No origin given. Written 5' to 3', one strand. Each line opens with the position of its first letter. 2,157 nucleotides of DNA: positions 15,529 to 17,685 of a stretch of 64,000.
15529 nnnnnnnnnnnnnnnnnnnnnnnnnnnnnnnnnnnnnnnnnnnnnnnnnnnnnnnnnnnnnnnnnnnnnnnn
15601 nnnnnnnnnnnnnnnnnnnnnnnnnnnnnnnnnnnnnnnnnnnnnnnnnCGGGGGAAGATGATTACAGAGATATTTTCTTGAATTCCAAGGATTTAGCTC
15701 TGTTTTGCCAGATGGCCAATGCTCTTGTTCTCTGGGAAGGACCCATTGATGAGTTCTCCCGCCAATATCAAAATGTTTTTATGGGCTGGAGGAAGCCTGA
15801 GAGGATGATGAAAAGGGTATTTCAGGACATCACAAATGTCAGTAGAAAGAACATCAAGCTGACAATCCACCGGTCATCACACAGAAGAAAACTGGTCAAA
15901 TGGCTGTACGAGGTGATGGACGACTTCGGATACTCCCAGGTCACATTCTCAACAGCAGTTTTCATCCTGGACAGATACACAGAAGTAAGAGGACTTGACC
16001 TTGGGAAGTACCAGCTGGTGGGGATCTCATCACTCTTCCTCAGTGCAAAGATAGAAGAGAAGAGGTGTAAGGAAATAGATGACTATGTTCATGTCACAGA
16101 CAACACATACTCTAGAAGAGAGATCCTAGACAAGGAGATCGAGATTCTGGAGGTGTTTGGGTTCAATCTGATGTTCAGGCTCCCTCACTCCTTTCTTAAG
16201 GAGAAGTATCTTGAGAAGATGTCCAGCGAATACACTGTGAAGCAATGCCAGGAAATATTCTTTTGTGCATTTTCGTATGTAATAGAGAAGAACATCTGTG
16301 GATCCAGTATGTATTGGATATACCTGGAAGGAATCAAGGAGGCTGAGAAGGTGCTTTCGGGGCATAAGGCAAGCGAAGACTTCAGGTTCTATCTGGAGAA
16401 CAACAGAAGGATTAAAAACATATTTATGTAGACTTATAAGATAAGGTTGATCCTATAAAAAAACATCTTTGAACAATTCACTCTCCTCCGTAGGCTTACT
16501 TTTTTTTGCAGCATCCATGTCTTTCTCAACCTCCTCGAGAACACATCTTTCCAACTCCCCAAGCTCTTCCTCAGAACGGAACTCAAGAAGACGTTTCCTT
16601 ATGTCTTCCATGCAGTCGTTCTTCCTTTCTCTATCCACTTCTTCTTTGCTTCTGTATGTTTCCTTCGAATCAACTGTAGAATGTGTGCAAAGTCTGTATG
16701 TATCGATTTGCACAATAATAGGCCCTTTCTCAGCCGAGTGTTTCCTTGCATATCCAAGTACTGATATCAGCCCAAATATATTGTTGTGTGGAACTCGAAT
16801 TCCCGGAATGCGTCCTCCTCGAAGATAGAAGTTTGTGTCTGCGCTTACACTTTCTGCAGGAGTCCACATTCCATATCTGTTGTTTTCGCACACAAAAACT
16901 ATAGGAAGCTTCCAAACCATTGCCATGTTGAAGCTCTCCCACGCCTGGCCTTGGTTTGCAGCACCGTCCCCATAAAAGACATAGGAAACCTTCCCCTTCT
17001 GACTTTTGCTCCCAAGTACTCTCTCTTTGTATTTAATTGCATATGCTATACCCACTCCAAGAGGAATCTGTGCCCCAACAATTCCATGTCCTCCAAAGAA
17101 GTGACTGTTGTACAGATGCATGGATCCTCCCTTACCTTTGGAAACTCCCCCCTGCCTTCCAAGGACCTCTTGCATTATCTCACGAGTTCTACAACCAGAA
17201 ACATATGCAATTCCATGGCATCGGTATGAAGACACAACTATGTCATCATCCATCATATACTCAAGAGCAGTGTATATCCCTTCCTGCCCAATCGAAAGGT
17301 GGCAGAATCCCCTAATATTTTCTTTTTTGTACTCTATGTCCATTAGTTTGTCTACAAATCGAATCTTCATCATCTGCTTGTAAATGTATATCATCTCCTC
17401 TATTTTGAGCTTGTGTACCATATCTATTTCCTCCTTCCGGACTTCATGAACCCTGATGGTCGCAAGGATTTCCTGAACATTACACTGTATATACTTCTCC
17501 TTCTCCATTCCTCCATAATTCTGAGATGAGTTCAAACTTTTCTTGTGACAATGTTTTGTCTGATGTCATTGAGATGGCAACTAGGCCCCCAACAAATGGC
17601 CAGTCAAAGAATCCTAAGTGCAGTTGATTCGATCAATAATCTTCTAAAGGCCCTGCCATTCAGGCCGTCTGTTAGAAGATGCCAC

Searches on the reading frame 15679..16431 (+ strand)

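Call 31: search_protein_families(library=pfam, proteins=[window:15679-16431:+], max_evalue=0.001)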
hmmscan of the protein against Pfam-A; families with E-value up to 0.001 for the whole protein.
window:15679-16431:+ (250 aa): 1 family
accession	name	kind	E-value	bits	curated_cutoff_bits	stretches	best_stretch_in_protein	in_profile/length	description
PF00134.28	Cyclin_N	-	2.7e-26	92.2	23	1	64-164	27-126/127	Cyclin, N-terminal domain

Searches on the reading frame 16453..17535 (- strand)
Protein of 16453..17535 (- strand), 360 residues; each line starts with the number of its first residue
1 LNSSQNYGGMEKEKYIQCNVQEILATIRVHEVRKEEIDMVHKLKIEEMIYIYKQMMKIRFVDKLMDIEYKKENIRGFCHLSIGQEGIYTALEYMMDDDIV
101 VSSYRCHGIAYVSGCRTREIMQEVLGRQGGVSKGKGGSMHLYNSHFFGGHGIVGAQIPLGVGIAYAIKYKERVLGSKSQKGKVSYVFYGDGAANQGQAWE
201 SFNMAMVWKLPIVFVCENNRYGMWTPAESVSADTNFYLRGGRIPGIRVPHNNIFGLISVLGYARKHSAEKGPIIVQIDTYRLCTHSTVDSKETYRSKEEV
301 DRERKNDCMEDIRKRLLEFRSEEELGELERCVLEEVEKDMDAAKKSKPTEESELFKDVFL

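Call 12: search_protein_families(library=pfam, proteins=[window:16453-17535:-], max_evalue=1)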
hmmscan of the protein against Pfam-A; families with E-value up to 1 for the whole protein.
window:16453-17535:- (360 aa): 2 families
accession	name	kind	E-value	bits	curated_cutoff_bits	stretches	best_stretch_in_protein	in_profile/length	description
PF00676.26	E1_dh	-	6.4e-74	249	22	1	53-348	2-296/300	Dehydrogenase E1 component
PF02775.26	TPP_enzyme_C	-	0.00038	20.7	21.9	1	145-223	22-87/151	Thiamine pyrophosphate enzyme, C-terminal TPP binding domain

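Call 43: search_protein_families(library=ncbifam, proteins=[window:16453-17508:-], max_evalue=0.1)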
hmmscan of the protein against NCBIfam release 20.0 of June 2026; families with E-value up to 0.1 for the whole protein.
window:16453-17508:- (351 aa): 4 families
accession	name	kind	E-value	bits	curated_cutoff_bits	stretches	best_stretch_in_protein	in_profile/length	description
TIGR03182.1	PDH_E1_alph_y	equivalog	4e-94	315.1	393.85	1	37-350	2-314/315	pyruvate dehydrogenase (acetyl-transferring) E1 component subunit alpha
TIGR03181.1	PDH_E1_alph_x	equivalog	2.6e-50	171.2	411.35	1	27-350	14-327/341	pyruvate dehydrogenase (acetyl-transferring) E1 component subunit alpha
NF004559.0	PRK05899.2-5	equivalog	0.00099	17.4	488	1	142-228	126-204/627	transketolase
NF004558.0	PRK05899.2-4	equivalog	0.03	12.7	788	1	144-223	114-195/651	transketolase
